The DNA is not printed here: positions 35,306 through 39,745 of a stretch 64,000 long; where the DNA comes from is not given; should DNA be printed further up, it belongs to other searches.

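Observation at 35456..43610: Tandem pair of ~1350-aa Ser/Thr-kinase / STAND-type NTPase / helical-repeat / GAF-like proteins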

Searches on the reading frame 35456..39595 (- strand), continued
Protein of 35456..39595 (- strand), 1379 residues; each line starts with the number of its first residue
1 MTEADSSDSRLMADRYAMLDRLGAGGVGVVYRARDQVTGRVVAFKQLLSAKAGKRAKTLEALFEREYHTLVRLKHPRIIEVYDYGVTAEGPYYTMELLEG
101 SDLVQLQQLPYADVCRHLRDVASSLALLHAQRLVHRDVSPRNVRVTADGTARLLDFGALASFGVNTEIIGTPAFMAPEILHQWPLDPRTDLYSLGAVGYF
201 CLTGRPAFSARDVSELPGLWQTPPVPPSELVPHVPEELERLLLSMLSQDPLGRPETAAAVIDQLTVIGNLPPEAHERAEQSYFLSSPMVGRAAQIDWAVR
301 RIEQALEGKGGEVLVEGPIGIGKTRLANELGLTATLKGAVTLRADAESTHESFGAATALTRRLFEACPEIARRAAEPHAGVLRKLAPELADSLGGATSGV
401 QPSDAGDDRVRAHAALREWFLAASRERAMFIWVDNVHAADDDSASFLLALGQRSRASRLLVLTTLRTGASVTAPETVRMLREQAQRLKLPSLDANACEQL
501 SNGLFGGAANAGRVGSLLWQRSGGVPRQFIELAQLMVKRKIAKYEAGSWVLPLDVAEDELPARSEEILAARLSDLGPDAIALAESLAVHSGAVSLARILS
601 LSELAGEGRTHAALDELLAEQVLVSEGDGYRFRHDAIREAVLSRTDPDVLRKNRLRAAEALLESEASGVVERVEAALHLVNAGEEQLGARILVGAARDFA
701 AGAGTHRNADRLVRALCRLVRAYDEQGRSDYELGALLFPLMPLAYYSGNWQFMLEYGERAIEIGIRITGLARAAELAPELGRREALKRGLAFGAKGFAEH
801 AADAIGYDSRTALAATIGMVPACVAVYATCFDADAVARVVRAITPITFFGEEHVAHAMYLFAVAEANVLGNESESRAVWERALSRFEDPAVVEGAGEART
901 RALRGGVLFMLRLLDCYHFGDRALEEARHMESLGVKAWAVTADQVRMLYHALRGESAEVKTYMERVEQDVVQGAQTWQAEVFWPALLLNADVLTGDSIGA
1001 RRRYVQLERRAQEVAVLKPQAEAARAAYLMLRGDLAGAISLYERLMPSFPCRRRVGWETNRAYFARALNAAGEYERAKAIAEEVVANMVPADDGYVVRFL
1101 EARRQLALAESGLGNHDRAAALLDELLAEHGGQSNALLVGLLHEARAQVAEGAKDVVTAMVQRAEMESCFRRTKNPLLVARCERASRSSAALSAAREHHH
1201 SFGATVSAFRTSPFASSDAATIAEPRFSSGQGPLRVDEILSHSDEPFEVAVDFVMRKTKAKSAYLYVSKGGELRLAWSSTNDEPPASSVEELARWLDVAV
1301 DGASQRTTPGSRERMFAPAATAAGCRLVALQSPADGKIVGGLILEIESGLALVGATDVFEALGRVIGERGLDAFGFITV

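Call 12: find_homologous_proteins(query=window:35456-39595:-, max_evalue=1e-10)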
Query window:35456-39595:- (1379 aa): 3039 proteins with E <= 1e-10 among 8000 candidates; the best 120 are listed.
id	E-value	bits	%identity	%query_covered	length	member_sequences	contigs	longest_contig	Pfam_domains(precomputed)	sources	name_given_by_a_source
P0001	0.0e+0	3017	100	100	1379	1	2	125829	PF07714.24,PF00069.32,PF13428.13,PF13191.13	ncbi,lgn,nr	ncbi:MAG TPA: protein kinase [Polyangiaceae bacterium]|nr:protein kinase [Polyangiaceae bacterium]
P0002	0.0e+0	2340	67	85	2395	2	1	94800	PF07714.24,PF00069.32,PF03109.23,PF13176.13,PF13401.13,PF17667.8,PF13191.13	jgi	jgi:serine/threonine protein kinase/predicted ATPase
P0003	0.0e+0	2281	76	100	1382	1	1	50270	PF07714.24,PF00069.32,PF13191.13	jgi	jgi:hypothetical protein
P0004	0.0e+0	2190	73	100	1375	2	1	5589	PF07714.24,PF00069.32,PF13191.13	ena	-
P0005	0.0e+0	2148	73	99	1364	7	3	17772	PF07714.24,PF00069.32,PF13191.13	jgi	jgi:hypothetical protein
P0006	0.0e+0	2067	70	99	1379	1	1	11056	PF07714.24,PF00069.32,PF13191.13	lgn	-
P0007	0.0e+0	2042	69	100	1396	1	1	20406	PF07714.24,PF00069.32,PF13191.13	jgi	jgi:hypothetical protein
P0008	0.0e+0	1977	68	99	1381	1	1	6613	PF07714.24,PF00069.32,PF13191.13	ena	-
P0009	0.0e+0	1966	67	100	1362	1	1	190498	PF07714.24,PF00069.32,PF13191.13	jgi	jgi:hypothetical protein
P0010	0.0e+0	1914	66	99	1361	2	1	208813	PF07714.24,PF00069.32,PF17667.8,PF13191.13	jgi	jgi:tRNA A-37 threonylcarbamoyl transferase component Bud32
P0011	0.0e+0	1910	64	100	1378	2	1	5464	PF07714.24,PF00069.32,PF13191.13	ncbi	-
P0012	0.0e+0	1829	63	99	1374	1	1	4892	PF07714.24,PF00069.32,PF13191.13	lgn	-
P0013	0.0e+0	1801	62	99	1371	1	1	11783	PF07714.24,PF00069.32,PF13191.13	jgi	jgi:hypothetical protein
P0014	0.0e+0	1768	72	82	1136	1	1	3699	PF13401.13,PF13191.13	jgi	jgi:hypothetical protein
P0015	0.0e+0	1453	66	76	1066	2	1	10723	PF13428.13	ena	-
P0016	0.0e+0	1379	53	94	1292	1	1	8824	PF07714.24,PF00069.32,PF13191.13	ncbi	-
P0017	0.0e+0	1376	53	93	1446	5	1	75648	PF07714.24,PF00069.32,PF13428.13,PF13191.13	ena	-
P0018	0.0e+0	1305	51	92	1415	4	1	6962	PF07714.24,PF00069.32,PF13191.13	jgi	-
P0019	0.0e+0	1295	51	94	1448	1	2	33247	PF07714.24,PF00069.32,PF13191.13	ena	-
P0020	0.0e+0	1294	48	98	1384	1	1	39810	PF07714.24,PF00069.32,PF13191.13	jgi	jgi:hypothetical protein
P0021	0.0e+0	1280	48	99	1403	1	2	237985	PF07714.24,PF00069.32,PF13191.13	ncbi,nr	ncbi:MAG TPA: protein kinase [Polyangiaceae bacterium]|nr:protein kinase [Polyangiaceae bacterium]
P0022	0.0e+0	1279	50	93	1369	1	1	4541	PF07714.24,PF00069.32,PF13191.13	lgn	-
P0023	0.0e+0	1275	50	93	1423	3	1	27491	PF07714.24,PF00069.32,PF13191.13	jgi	-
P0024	0.0e+0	1273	50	92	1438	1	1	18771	PF07714.24,PF00069.32,PF13191.13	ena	-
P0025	0.0e+0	1259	49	96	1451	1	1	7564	PF07714.24,PF00069.32,PF13191.13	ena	-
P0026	0.0e+0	1251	52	86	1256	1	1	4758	PF07714.24,PF00069.32,PF13191.13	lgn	-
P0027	0.0e+0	1240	47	98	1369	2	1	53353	PF07714.24,PF00069.32,PF13401.13,PF13191.13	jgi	jgi:tetratricopeptide (TPR) repeat protein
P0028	0.0e+0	1235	48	94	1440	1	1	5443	PF07714.24,PF00069.32,PF13191.13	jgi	jgi:hypothetical protein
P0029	0.0e+0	1228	50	93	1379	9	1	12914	PF07714.24,PF00069.32,PF13191.13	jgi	jgi:hypothetical protein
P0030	0.0e+0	1210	46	98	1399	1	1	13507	PF07714.24,PF00069.32,PF13191.13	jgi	jgi:hypothetical protein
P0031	0.0e+0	1206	47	97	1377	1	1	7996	PF07714.24,PF00069.32,PF13191.13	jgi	jgi:tetratricopeptide (TPR) repeat protein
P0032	0.0e+0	1205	48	93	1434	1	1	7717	PF07714.24,PF00069.32,PF13191.13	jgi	jgi:hypothetical protein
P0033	0.0e+0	1197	47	98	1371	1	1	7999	PF07714.24,PF00069.32,PF13401.13,PF13191.13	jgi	jgi:hypothetical protein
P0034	0.0e+0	1194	46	98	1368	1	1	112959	PF07714.24,PF00069.32,PF13191.13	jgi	jgi:hypothetical protein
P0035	0.0e+0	1189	47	97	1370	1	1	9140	PF07714.24,PF00069.32,PF13191.13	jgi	jgi:Protein kinase domain/AAA ATPase domain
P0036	0.0e+0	1186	48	93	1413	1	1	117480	PF07714.24,PF00069.32,PF13191.13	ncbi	ncbi:MAG TPA: AAA family ATPase [Polyangiaceae bacterium]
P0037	0.0e+0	1180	47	97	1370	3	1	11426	PF07714.24,PF00069.32,PF13401.13,PF13191.13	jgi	jgi:tetratricopeptide (TPR) repeat protein/tRNA A-37 threonylcarbamoyl transferase component Bud32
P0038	0.0e+0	1174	44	98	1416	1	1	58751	PF07714.24,PF00069.32,PF13191.13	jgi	jgi:hypothetical protein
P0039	0.0e+0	1174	45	98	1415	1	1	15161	PF07714.24,PF00069.32,PF13191.13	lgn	-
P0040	0.0e+0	1167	47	93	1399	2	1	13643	PF07714.24,PF00069.32,PF13191.13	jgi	jgi:tRNA A-37 threonylcarbamoyl transferase component Bud32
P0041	0.0e+0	1164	47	93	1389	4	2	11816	PF07714.24,PF00069.32,PF13191.13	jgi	jgi:hypothetical protein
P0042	0.0e+0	1163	45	98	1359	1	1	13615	PF07714.24,PF00069.32,PF13191.13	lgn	-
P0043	0.0e+0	1161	47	94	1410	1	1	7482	PF07714.24,PF00069.32,PF13191.13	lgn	-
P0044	0.0e+0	1160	46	93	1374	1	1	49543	PF07714.24,PF00069.32,PF13191.13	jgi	jgi:tetratricopeptide (TPR) repeat protein/tRNA A-37 threonylcarbamoyl transferase component Bud32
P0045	0.0e+0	1155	45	98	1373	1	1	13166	PF07714.24,PF00069.32,PF13191.13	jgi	jgi:tetratricopeptide (TPR) repeat protein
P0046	0.0e+0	1153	45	97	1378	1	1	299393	PF07714.24,PF00069.32,PF13191.13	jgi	jgi:tetratricopeptide (TPR) repeat protein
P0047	0.0e+0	1153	45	95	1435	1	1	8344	PF07714.24,PF00069.32,PF13191.13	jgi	jgi:hypothetical protein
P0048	0.0e+0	1150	45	98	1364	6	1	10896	PF07714.24,PF00069.32,PF13191.13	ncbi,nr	ncbi:MAG TPA: protein kinase [Polyangiales bacterium]|nr:protein kinase [Polyangiales bacterium]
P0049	0.0e+0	1148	46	93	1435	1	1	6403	PF07714.24,PF00069.32,PF13191.13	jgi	jgi:tRNA A-37 threonylcarbamoyl transferase component Bud32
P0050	0.0e+0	1147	47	93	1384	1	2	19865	PF07714.24,PF00069.32,PF13401.13,PF13191.13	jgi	jgi:hypothetical protein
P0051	0.0e+0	1140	47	93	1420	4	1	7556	PF07714.24,PF00069.32,PF13191.13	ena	-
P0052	0.0e+0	1136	45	98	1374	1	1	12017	PF07714.24,PF00069.32,PF13191.13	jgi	jgi:tetratricopeptide (TPR) repeat protein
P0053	0.0e+0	1135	45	97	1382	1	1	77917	PF07714.24,PF00069.32,PF13401.13,PF13191.13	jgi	jgi:tetratricopeptide (TPR) repeat protein/tRNA A-37 threonylcarbamoyl transferase component Bud32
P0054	0.0e+0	1135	55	43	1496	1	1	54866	PF07714.24,PF00069.32,PF13191.13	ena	-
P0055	0.0e+0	1128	47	92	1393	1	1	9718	PF07714.24,PF00069.32,PF13191.13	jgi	jgi:tRNA A-37 threonylcarbamoyl transferase component Bud32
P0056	0.0e+0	1126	45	98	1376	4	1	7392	PF07714.24,PF00069.32,PF13191.13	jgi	jgi:tRNA A-37 threonylcarbamoyl transferase component Bud32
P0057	0.0e+0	1124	46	92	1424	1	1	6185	PF07714.24,PF00069.32,PF13191.13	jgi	jgi:hypothetical protein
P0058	0.0e+0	1122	45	98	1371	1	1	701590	PF07714.24,PF00069.32,PF13191.13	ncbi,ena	-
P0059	0.0e+0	1117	45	92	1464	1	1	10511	PF07714.24,PF00069.32,PF13191.13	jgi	jgi:hypothetical protein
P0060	0.0e+0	1117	46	97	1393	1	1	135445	PF07714.24,PF00069.32,PF13191.13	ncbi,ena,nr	ncbi:MAG TPA: protein kinase [Polyangiales bacterium]|nr:protein kinase [Polyangiales bacterium]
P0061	0.0e+0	1114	46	92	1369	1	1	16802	PF07714.24,PF00069.32,PF13191.13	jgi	jgi:hypothetical protein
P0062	0.0e+0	1113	45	91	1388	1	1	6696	PF07714.24,PF00069.32,PF13191.13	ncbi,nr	ncbi:MAG TPA: AAA family ATPase, partial [Polyangiaceae bacterium]|nr:AAA family ATPase [Polyangiace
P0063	0.0e+0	1110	46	92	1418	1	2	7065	PF07714.24,PF00069.32,PF13428.13,PF13191.13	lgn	-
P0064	0.0e+0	1104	45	98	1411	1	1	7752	PF07714.24,PF00069.32,PF13191.13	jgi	-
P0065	0.0e+0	1102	44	97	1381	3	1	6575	PF07714.24,PF00069.32,PF13191.13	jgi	jgi:hypothetical protein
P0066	0.0e+0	1100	47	85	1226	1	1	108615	PF07714.24,PF00069.32,PF13191.13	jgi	jgi:tRNA A-37 threonylcarbamoyl transferase component Bud32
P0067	0.0e+0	1095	45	93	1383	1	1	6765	PF07714.24,PF00069.32,PF13191.13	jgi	jgi:tRNA A-37 threonylcarbamoyl transferase component Bud32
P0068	0.0e+0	1084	45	93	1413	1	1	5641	PF07714.24,PF00069.32,PF13191.13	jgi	jgi:hypothetical protein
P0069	0.0e+0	1084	47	92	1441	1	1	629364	PF07714.24,PF00069.32,PF13191.13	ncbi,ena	-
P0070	0.0e+0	1081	44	98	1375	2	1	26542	PF07714.24,PF00069.32,PF13191.13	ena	-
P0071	0.0e+0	1079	45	96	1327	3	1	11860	PF07714.24,PF00069.32,PF13191.13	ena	-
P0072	0.0e+0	1079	46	92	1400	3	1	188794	PF07714.24,PF00069.32,PF25199.2,PF13191.13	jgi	jgi:hypothetical protein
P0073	0.0e+0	1072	44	93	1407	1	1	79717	PF07714.24,PF00069.32,PF13191.13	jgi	jgi:hypothetical protein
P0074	0.0e+0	1065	43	93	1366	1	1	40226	PF07714.24,PF00069.32,PF13191.13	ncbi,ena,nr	ncbi:MAG TPA: protein kinase [Polyangiales bacterium]|nr:protein kinase [Polyangiales bacterium]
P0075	0.0e+0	1065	43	96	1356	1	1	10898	PF07714.24,PF00069.32,PF13191.13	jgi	jgi:hypothetical protein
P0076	0.0e+0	1065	42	97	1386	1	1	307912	PF07714.24,PF00069.32,PF13191.13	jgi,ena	-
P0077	0.0e+0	1063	43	97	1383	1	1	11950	PF07714.24,PF00069.32,PF13191.13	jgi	-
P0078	0.0e+0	1062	43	96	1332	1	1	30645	PF07714.24,PF00069.32,PF13191.13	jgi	jgi:hypothetical protein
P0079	0.0e+0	1060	45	92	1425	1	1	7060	PF07714.24,PF00069.32,PF13191.13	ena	-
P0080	0.0e+0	1051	44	91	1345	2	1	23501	PF07714.24,PF00069.32,PF13191.13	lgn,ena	-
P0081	0.0e+0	1050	44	93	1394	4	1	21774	PF07714.24,PF00069.32,PF13191.13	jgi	jgi:hypothetical protein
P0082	0.0e+0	1047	43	94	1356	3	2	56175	PF07714.24,PF00069.32,PF13401.13,PF13191.13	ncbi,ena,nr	ncbi:MAG TPA: protein kinase [Polyangiales bacterium]|nr:protein kinase [Polyangiales bacterium]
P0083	0.0e+0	1045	42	98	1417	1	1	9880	PF07714.24,PF00069.32,PF13191.13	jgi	jgi:hypothetical protein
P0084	0.0e+0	1041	43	93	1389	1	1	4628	PF07714.24,PF00069.32,PF13191.13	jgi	jgi:tRNA A-37 threonylcarbamoyl transferase component Bud32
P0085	0.0e+0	1036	43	93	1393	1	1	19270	PF07714.24,PF00069.32,PF13191.13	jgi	jgi:hypothetical protein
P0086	0.0e+0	1032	44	93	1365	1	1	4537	PF07714.24,PF00069.32,PF13191.13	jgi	jgi:tetratricopeptide (TPR) repeat protein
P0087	0.0e+0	1031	42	98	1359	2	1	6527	PF07714.24,PF00069.32,PF13191.13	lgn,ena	-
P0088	0.0e+0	1031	41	98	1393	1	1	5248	PF07714.24,PF00069.32,PF13191.13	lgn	-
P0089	0.0e+0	1029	43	92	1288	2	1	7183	PF07714.24,PF00069.32,PF13401.13,PF13191.13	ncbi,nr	ncbi:MAG TPA: protein kinase, partial [Polyangiales bacterium]|nr:protein kinase [Polyangiales bacte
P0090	0.0e+0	1029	42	93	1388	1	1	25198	PF07714.24,PF00069.32,PF13401.13,PF13191.13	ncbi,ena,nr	ncbi:MAG TPA: protein kinase [Polyangiales bacterium]|nr:protein kinase [Polyangiales bacterium]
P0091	0.0e+0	1028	42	98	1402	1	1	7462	PF07714.24,PF00069.32,PF13191.13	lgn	-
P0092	0.0e+0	1017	41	96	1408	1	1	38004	PF07714.24,PF00069.32,PF13191.13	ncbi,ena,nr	ncbi:MAG TPA: protein kinase [Polyangiales bacterium]|nr:protein kinase [Polyangiales bacterium]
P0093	0.0e+0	1015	43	93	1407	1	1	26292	PF07714.24,PF00069.32,PF13191.13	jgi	jgi:hypothetical protein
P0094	0.0e+0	1013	45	90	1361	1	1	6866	PF07714.24,PF00069.32,PF13191.13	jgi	jgi:Protein kinase domain/AAA ATPase domain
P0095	2.0e-298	1011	44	92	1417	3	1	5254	PF07714.24,PF00069.32,PF13191.13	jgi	jgi:hypothetical protein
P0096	4.9e-298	1010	42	93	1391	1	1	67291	PF07714.24,PF00069.32,PF13191.13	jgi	jgi:tetratricopeptide (TPR) repeat protein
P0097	9.6e-298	1009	42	97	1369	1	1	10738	PF07714.24,PF00069.32,PF13191.13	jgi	jgi:hypothetical protein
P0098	5.8e-296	1003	43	92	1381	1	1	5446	PF07714.24,PF00069.32,PF13401.13,PF13191.13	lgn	-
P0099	1.2e-295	1002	43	94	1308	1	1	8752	PF07714.24,PF00069.32,PF13191.13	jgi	jgi:hypothetical protein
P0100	7.1e-295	1000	46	84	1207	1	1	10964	PF07714.24,PF00069.32,PF13191.13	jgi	jgi:tetratricopeptide (TPR) repeat protein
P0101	1.3e-294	999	41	93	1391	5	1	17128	PF07714.24,PF00069.32,PF13191.13,PF20308.5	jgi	-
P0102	2.3e-294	998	43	92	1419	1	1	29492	PF07714.24,PF00069.32,PF13401.13,PF13191.13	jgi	jgi:hypothetical protein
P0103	2.3e-294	998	43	91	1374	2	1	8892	PF07714.24,PF00069.32,PF13401.13,PF13191.13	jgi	jgi:hypothetical protein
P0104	8.4e-292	989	41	97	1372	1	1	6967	PF07714.24,PF00069.32,PF13191.13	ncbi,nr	ncbi:MAG TPA: protein kinase, partial [Polyangiaceae bacterium]|nr:protein kinase [Polyangiaceae bac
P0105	1.8e-290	985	41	92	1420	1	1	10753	PF07714.24,PF00069.32,PF13401.13,PF13191.13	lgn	-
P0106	4.9e-289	980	41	93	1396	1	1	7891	PF07714.24,PF00069.32,PF13191.13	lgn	-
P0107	5.4e-289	980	42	93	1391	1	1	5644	PF07714.24,PF00069.32,PF13191.13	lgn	-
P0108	8.3e-288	976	40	93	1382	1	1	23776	PF07714.24,PF00069.32,PF13191.13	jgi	jgi:tetratricopeptide (TPR) repeat protein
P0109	3.7e-285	967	40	97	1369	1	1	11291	PF07714.24,PF00069.32,PF13191.13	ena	-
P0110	5.4e-281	954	41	98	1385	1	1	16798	PF07714.24,PF00069.32,PF03109.23,PF13191.13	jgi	jgi:hypothetical protein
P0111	2.7e-278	945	41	93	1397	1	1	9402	PF07714.24,PF00069.32,PF13191.13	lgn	-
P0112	6.6e-278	943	39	98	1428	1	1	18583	PF07714.24,PF00069.32,PF13191.13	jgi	jgi:hypothetical protein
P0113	1.0e-277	943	44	85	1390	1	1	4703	PF07714.24,PF00069.32,PF03109.23,PF13191.13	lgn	-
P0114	3.2e-272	925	41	92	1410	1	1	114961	PF07714.24,PF00069.32,PF13191.13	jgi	jgi:hypothetical protein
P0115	2.0e-268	912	41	93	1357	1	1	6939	PF07714.24,PF00069.32,PF13191.13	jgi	jgi:hypothetical protein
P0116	3.3e-268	911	40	97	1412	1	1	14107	PF07714.24,PF00069.32,PF13191.13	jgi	jgi:hypothetical protein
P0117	3.2e-257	875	41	85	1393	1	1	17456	PF07714.24,PF00069.32,PF13191.13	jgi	jgi:hypothetical protein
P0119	3.5e-253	861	38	97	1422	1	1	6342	PF07714.24,PF00069.32,PF13401.13,PF13191.13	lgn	-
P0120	2.8e-241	822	37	97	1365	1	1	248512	PF07714.24,PF00069.32,PF03109.23,PF13401.13,PF13191.13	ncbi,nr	ncbi:MAG: protein kinase [Proteobacteria bacterium]|nr:protein kinase [Pseudomonadota bacterium]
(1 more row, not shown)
